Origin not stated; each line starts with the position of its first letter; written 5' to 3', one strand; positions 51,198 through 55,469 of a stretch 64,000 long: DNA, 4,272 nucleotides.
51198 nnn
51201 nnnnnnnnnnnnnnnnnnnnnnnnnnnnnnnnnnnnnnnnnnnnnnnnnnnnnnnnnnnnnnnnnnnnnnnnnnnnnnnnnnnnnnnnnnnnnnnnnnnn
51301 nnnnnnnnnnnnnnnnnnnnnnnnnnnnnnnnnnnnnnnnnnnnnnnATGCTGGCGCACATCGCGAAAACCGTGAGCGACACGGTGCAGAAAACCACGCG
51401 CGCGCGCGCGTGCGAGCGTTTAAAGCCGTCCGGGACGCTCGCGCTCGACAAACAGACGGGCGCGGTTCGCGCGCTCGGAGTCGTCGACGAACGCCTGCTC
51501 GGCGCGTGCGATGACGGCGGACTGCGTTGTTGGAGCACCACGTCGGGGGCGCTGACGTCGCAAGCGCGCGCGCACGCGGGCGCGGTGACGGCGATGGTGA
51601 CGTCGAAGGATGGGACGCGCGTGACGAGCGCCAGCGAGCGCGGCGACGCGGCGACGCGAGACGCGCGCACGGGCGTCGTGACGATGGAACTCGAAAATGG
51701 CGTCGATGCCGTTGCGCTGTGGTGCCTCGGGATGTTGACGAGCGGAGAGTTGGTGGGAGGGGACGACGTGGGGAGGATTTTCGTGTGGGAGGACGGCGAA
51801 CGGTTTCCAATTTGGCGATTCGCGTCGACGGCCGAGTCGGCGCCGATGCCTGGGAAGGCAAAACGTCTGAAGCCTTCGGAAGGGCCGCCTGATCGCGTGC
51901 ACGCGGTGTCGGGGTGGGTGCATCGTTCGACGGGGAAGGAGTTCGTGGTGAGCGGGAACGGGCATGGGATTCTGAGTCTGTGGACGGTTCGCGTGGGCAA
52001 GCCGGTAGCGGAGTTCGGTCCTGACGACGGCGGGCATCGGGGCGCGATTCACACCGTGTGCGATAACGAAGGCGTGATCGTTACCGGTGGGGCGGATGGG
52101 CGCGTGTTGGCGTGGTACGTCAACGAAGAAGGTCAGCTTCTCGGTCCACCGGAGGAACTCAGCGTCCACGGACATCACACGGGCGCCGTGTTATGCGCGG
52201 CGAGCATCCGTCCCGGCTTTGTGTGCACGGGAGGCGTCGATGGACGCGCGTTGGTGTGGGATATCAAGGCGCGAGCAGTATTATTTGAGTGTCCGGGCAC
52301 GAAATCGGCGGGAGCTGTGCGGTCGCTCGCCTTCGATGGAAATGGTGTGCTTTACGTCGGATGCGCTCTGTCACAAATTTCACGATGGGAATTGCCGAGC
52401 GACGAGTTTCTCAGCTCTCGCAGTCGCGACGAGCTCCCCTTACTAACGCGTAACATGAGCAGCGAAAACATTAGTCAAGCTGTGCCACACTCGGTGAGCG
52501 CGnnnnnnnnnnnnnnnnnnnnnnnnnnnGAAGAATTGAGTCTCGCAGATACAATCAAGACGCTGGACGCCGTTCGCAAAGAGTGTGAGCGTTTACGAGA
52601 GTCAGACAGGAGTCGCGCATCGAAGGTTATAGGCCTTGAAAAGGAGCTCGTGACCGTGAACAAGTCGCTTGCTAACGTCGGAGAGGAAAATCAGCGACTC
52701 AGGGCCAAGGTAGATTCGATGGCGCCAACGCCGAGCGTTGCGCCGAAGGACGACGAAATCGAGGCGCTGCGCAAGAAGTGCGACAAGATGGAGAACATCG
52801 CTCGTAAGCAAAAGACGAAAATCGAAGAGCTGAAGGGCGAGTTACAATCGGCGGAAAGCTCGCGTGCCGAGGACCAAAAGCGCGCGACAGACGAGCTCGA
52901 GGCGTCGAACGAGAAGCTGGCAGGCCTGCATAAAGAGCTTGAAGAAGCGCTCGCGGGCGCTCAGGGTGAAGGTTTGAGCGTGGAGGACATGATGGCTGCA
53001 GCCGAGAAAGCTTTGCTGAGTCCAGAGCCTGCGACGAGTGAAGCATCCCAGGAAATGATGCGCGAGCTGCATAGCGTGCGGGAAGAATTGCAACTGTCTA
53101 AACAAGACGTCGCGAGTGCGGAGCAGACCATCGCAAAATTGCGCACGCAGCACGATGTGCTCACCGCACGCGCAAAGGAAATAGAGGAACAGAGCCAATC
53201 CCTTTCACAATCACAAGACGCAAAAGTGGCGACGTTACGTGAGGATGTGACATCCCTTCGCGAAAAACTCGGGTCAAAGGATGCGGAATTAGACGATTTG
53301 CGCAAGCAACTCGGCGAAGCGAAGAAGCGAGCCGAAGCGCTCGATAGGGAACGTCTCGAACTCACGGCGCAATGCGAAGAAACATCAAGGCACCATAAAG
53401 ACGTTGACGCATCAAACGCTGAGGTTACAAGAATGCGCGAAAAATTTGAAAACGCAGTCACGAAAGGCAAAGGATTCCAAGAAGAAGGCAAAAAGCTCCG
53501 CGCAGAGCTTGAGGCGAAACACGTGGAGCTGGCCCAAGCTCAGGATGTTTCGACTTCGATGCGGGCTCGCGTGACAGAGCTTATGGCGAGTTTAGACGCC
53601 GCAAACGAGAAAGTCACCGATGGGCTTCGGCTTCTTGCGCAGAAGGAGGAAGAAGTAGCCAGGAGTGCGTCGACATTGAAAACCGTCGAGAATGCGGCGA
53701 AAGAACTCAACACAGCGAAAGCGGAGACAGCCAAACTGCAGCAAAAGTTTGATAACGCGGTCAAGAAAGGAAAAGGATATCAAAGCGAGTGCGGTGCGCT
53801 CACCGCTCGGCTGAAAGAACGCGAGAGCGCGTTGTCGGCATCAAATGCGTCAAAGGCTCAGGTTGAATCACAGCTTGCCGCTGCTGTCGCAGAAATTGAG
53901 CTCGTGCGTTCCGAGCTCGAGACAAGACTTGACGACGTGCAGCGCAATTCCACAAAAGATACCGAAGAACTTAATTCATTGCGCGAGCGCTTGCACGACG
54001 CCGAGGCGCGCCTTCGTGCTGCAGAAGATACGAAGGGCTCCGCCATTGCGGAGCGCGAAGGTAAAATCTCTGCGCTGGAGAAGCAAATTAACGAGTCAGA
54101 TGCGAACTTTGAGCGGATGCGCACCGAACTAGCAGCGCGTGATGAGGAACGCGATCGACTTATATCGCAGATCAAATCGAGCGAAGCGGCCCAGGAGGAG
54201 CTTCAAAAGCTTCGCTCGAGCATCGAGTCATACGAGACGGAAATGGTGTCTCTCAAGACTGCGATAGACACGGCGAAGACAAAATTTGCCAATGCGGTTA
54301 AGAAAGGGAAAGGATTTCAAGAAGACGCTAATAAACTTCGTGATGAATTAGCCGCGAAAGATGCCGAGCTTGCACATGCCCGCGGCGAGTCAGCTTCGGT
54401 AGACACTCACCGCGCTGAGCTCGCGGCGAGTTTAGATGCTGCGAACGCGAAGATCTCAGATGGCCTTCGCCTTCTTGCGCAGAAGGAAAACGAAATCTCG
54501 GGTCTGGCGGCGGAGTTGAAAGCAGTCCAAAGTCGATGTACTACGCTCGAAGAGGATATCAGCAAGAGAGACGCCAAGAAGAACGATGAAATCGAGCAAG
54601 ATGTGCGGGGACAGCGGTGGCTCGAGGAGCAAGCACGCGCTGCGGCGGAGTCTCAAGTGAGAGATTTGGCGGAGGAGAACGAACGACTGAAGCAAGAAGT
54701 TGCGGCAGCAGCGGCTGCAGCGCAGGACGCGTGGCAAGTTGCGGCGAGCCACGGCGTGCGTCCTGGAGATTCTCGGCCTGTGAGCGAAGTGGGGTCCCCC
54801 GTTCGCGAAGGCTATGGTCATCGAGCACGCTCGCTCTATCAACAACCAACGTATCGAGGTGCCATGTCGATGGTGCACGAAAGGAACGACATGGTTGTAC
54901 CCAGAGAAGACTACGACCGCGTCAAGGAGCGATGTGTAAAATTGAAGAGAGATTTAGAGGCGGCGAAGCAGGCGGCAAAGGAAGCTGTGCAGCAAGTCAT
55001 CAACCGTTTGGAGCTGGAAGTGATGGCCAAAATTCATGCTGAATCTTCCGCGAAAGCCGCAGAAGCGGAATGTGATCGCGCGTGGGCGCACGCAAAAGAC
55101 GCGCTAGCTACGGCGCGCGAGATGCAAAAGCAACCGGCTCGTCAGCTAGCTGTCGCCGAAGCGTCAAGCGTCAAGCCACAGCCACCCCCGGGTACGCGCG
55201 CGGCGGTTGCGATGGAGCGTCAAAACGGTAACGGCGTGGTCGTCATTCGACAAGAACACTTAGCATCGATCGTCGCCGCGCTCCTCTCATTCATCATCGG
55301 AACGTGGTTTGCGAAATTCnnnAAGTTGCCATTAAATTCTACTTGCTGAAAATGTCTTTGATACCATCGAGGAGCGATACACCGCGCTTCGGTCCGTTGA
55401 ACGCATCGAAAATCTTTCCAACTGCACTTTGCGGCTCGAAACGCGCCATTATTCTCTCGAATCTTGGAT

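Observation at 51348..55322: Tail-anchored WD40/coiled-coil protein with a triplicated ~90-residue module (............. ... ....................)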

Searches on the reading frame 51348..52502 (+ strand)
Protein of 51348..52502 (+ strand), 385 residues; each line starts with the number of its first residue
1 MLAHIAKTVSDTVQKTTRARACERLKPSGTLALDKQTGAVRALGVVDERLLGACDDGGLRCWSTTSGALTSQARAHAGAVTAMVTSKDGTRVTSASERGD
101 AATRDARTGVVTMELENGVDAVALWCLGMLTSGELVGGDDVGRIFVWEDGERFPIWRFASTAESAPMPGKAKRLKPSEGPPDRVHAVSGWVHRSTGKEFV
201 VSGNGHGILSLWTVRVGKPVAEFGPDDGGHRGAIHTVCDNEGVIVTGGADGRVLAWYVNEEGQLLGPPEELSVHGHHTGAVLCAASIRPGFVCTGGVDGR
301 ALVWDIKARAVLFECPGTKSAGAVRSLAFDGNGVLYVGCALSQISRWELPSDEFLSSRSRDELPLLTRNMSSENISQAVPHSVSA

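Call 33: predict_structure(alignment_id=A4)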
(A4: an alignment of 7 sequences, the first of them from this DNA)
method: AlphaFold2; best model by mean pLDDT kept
length: 385 residues; sequences in the alignment: 7
mean_pLDDT: 80.3   pTM: 0.81
mean pLDDT of the five models: 80.3, 78.9, 78.8, 77.8, 77.6
residues with pLDDT >= 90: 205; 70-90: 97; 50-70: 16; < 50: 67
segments of 3 or more residues with pLDDT < 50: 1-19, 162-180, 357-385
pLDDT, mean of each block of 10 residues (from residue 1): 35 40 84 90 92 93 89 89 92 91 88 80 90 93 90 83 40 37 90 91 95 86 96 96 95 96 94 93 94 95 93 79 92 91 89 53 39 30 31
secondary structure, 60 per line:
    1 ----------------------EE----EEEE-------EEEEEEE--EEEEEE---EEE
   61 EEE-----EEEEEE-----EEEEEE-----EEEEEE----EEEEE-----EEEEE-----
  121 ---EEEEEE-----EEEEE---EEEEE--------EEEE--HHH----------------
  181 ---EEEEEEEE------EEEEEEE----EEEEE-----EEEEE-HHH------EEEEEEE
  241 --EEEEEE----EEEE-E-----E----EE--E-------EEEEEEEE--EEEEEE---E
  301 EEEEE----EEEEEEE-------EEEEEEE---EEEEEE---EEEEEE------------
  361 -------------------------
elements in order: E29-32 E40-46 E49-54 E58-63 E69-74 E80-85 E91-96 E101-105 E111-115 E124-129 E135-139 E143-147 E156-159 E184-191 E198-204 E209-213 E219-223 E234-240 E243-248 E253-256 E281-288 E291-296 E300-305 E310-316 E324-330 E334-339 E343-348

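Call 35: fold_search(model_id=the predicted structure, library=pdb)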
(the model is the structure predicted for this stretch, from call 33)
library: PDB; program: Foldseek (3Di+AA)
matches with E <= 10: 1998; with E <= 0.001: 1932
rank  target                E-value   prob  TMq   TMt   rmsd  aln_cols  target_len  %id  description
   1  9rpv_Rg               8.6e-18  1.00  0.67  0.80   3.9       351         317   18  Structure of the ZAK-bound human disome (released 2025-12-10)
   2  3ow8_C                2.0e-17  1.00  0.66  0.84   3.2       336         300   16  Crystal Structure of the WD repeat-containing protein 61 (released 2010-09-29)
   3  6f9n_B                3.4e-17  1.00  0.68  0.73   3.2       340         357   17  CRYSTAL STRUCTURE OF THE HUMAN CPSF160-WDR33 COMPLEX (released 2018-01-03)
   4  9md1_B                3.4e-17  1.00  0.68  0.80   7.6       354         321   16  Buspirone-bound serotonin 1A (5-HT1A) receptor-Gz protein complex (released 2025-08-13)
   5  6y7o_C                3.4e-17  1.00  0.54  0.65   5.2       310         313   22  The complex between the eight-bladed symmetrical designer protein Tako8 and the silicotungstic acid Keggin (STA) (released 2020-12-16)
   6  9i14_Sg               3.6e-17  1.00  0.68  0.85   3.0       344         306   18  CRYO-EM STRUCTURE OF HCT15 POLYSOMES IN HYBRID-PRE STATE (released 2026-01-28)
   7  6vn7_B                4.0e-17  1.00  0.66  0.74   7.4       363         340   16  Cryo-EM structure of an activated VIP1 receptor-G protein complex (released 2020-09-02)
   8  1erj_C                4.5e-17  1.00  0.66  0.71   4.1       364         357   17  CRYSTAL STRUCTURE OF THE C-TERMINAL WD40 DOMAIN OF TUP1 (released 2000-07-26)
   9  9npy_g                5.5e-17  1.00  0.70  0.86   2.8       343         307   18  SARS-CoV-2 nsp1 bound to the Rhinolophus lepidus 40S ribosome (local refinement of the 40S head) (released 2025-06-11)
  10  9c3h_Sg               6.5e-17  1.00  0.67  0.85   2.9       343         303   18  Structure of the CNOT3-bound human 80S ribosome with tRNA-ARG in the P-site. (released 2024-12-04)
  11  8fl2_NJ               6.5e-17  1.00  0.63  0.64   5.9       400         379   16  Human nuclear pre-60S ribosomal subunit (State I1) (released 2023-07-12)
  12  7mqa_LJ               7.2e-17  1.00  0.65  0.55   7.2       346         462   16  Cryo-EM structure of the human SSU processome, state post-A1 (released 2021-09-22)
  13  6y7n_A                8.4e-17  1.00  0.59  0.69   5.5       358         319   19  The crystal structure of the eight-bladed symmetrical designer protein Tako8 in the presence of tellurotungstic Anders (released 2020-12-16)
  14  5yzv_C                8.9e-17  1.00  0.68  0.89   2.7       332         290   19  Biophysical and structural characterization of the thermostable WD40 domain of a prokaryotic protein, Thermomonospora  (released 2018-10-03)
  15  8xi2_T                1.2e-16  1.00  0.69  0.77   4.8       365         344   16  Cryo-EM structure of the Chlamydomonas C* complex (released 2024-10-09)
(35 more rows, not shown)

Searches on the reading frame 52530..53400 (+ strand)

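Call 14: search_protein_families(library=pfam, proteins=[window:52530-53400:+], max_evalue=10)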
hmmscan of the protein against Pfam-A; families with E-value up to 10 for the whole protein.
window:52530-53400:+ (290 aa): 69 families (the best 25 are shown)
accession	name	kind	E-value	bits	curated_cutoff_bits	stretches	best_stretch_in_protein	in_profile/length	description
PF19220.6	Rod_CreS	-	5.5e-06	26.1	100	2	11-144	91-215/359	Crescentin, rod domain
PF25443.1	ANG-1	-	1e-05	26.1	28.5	3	36-116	12-87/105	ANG-1-like domain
PF13870.11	CCDC113_CCDC96_CC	-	9.1e-05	22.7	31.6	3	232-285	85-138/177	CCDC113/CCDC96, coiled-coil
PF15905.10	HMMR_N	-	0.00045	20.2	30.1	2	171-278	178-284/330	Hyaluronan mediated motility receptor N-terminal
PF05791.16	Bacillus_HBL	-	0.00063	20.1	29.1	2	70-140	100-170/177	Bacillus haemolytic enterotoxin (HBL)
PF12329.13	TMF_DNA_bd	-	0.0014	19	35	3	70-138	7-71/74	TATA element modulatory factor 1 DNA binding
PF07926.17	TPR_MLP1_2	-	0.0018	18.7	36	2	76-135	58-117/129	TPR/MLP1/MLP2-like protein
PF10046.14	BLOC1_2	-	0.0033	18.2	33.4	2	174-226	40-92/96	Biogenesis of lysosome-related organelles complex-1 subunit 2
PF07889.17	DUF1664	-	0.0035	17.8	34.6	1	148-254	25-117/124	Protein of unknown function (DUF1664)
PF17082.10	Spc29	-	0.0054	17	31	1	58-134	94-169/245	Spindle Pole Component 29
PF13851.11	GAS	-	0.018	14.9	32.3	2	175-239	75-139/200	Growth-arrest specific micro-tubule binding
PF18504.6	Csm1_N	-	0.023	15.5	26.3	1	239-274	28-63/70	Csm1 N-terminal domain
PF04108.17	ATG17_like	-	0.026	14.5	43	1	64-268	121-284/355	Autophagy protein ATG17-like domain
PF05377.16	FlaC_arch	-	0.027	15.3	27.8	1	35-64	4-33/55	Flagella accessory protein C (FlaC)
PF04102.17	SlyX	-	0.028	15.5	30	2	232-276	11-55/67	SlyX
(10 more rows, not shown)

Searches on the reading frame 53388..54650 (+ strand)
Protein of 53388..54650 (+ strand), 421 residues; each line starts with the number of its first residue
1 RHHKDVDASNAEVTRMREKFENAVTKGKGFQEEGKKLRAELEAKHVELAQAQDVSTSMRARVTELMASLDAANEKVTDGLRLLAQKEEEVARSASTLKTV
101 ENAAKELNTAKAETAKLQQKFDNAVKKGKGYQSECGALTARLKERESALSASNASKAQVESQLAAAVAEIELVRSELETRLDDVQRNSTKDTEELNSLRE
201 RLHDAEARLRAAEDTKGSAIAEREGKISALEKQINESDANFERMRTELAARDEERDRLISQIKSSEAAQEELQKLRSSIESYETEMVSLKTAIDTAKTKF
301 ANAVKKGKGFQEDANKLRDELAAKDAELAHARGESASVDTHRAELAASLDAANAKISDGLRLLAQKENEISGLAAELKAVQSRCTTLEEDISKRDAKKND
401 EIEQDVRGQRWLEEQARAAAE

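Call 14: search_protein_families(library=pfam, proteins=[window:53388-54650:+], max_evalue=10)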
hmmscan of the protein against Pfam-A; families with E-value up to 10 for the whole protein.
window:53388-54650:+ (421 aa): 51 families (the best 25 are shown)
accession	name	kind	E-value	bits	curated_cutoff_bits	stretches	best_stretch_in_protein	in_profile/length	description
PF08614.16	ATG16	-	5.5e-08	33.7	33.7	3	325-395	80-150/200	Autophagy protein 16 (ATG16)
PF13870.11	CCDC113_CCDC96_CC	-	8.7e-07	29.3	31.6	3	266-353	45-132/177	CCDC113/CCDC96, coiled-coil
PF05010.19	TACC_C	-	1.1e-06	28.9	29.9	2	218-401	15-192/201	Transforming acidic coiled-coil-containing protein (TACC), C-terminal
PF13851.11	GAS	-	0.00011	22.1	32.3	2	220-304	35-119/200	Growth-arrest specific micro-tubule binding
PF05791.16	Bacillus_HBL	-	0.00081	19.7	29.1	2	175-238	108-171/177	Bacillus haemolytic enterotoxin (HBL)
PF16515.11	HIP1_clath_bdg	-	0.0014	19.4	28.8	5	308-351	48-91/99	Clathrin-binding domain of Huntingtin-interacting protein 1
PF06818.20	Fez1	-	0.0015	19.5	34.4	2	133-256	31-153/199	Fez1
PF03938.19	OmpH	-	0.0015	19.2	32.4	4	256-348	8-95/141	Outer membrane protein (OmpH-like)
PF07888.16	CALCOCO1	-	0.002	17.5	36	1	143-349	55-274/496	Calcium binding and coiled-coil domain (CALCOCO1) like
PF05701.16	WEMBL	-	0.0062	15.8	35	2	265-402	133-266/562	Weak chloroplast movement under blue light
PF12795.12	MscS_porin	-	0.0068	16.5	34.4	2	260-396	27-163/238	Mechanosensitive ion channel porin domain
PF14362.11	DUF4407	-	0.008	15.9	31.3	2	252-381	118-250/297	Domain of unknown function (DUF4407)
PF25762.1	HAUS1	-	0.0083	16.4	40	3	161-283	103-232/236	HAUS augmin-like complex subunit 1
PF07926.17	TPR_MLP1_2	-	0.012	16.1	36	3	267-304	54-91/129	TPR/MLP1/MLP2-like protein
PF07889.17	DUF1664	-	0.013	15.9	34.6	4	228-301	44-118/124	Protein of unknown function (DUF1664)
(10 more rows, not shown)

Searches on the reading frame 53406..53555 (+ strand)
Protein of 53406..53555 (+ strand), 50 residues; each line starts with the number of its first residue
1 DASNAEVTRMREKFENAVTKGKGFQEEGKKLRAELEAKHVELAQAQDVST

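Call 16: find_homologous_proteins(query=A2, max_evalue=10)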
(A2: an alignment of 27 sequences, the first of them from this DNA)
Query A2 (27 sequences): 562 candidates shared short words with the query, none scored E <= 10.

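Call 17: search_solved_structures(query=A2, max_evalue=10, show_alignments=3)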
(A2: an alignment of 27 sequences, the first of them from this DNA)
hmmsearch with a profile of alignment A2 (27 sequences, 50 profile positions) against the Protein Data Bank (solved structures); distinct sequences matched with E-value up to 10: 9.
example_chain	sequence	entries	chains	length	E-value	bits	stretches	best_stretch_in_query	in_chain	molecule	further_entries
5jvm_A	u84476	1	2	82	0.12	15.4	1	23-39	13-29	Chimera protein of Kinesin-like protein KIF3C and Microtubule-associated protein RP/EB fam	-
4zdw_B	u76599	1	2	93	0.13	15.3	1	26-48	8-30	Rab guanine nucleotide exchange factor SEC2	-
2eqb_B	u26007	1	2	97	0.22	14.5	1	26-48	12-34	Rab guanine nucleotide exchange factor SEC2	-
5cff_A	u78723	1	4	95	0.26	14.3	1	25-50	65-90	Miranda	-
9okb_O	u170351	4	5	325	0.64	13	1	25-48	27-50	Centromere protein O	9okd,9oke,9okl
2g0u_A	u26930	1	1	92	1.2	12.1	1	21-44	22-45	type III secretion system needle protein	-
6ado_A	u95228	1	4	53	1.5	11.9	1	26-47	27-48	Coronin-like protein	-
2ocy_A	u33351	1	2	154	6.8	9.8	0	27-48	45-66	Rab guanine nucleotide exchange factor SEC2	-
6zpm_A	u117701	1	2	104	9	9.4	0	27-46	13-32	Trypanosoma cruzi KKT4 117-218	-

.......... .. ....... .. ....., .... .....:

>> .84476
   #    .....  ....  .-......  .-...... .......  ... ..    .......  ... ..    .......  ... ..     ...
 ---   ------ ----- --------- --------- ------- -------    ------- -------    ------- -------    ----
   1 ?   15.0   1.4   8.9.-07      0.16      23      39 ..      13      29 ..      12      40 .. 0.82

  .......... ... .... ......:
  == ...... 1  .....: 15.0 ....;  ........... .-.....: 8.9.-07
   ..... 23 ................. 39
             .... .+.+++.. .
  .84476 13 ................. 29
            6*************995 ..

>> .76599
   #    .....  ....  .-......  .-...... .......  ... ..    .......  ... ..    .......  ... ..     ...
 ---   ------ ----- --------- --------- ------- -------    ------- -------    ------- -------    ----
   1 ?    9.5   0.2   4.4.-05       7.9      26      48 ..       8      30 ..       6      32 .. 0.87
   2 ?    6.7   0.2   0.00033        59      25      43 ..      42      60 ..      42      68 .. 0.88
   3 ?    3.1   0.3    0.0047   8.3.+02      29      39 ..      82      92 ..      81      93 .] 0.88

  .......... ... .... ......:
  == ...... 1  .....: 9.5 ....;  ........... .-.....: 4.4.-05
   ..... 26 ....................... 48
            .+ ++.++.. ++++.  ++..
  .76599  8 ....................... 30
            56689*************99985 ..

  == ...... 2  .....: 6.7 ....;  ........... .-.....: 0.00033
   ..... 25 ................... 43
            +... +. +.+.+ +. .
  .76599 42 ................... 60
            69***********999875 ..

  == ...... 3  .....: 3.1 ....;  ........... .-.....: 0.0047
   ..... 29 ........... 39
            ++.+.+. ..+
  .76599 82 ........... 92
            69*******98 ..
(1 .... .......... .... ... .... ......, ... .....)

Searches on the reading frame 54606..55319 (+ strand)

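Call 14: search_protein_families(library=pfam, proteins=[window:54606-55319:+], max_evalue=10)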
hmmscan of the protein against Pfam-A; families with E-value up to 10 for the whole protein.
window:54606-55319:+ (238 aa): 8 families
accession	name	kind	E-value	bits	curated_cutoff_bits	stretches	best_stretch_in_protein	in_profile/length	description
PF09797.15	NatB_MDM20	-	0.044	13.2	27.6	1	112-186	113-190/379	N-acetyltransferase B complex (NatB) non catalytic subunit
PF05325.16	DUF730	-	0.073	13.5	32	1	100-131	70-101/122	Protein of unknown function (DUF730)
PF07989.16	Cnn_1N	-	0.52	11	28.5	1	6-34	26-54/74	Centrosomin N-terminal motif 1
PF03755.18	YicC-like_N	-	0.66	10.8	25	1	108-185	32-108/156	Endoribonuclease YicC-like, N-terminal region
PF04871.18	Uso1_p115_C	-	1.5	9.6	28.4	1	13-42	5-34/121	Uso1 / p115 like vesicle tethering protein, C terminal region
PF15898.10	PRKG1_interact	-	4.9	8.3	32.4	0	17-34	74-91/101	cGMP-dependent protein kinase interacting domain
PF20882.2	Sos7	-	6.7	7.4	27.3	1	92-134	25-67/75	Kinetochore protein Sos7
PF06005.17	ZapB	-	9.4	7.2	31.5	1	6-40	9-42/71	Cell division protein ZapB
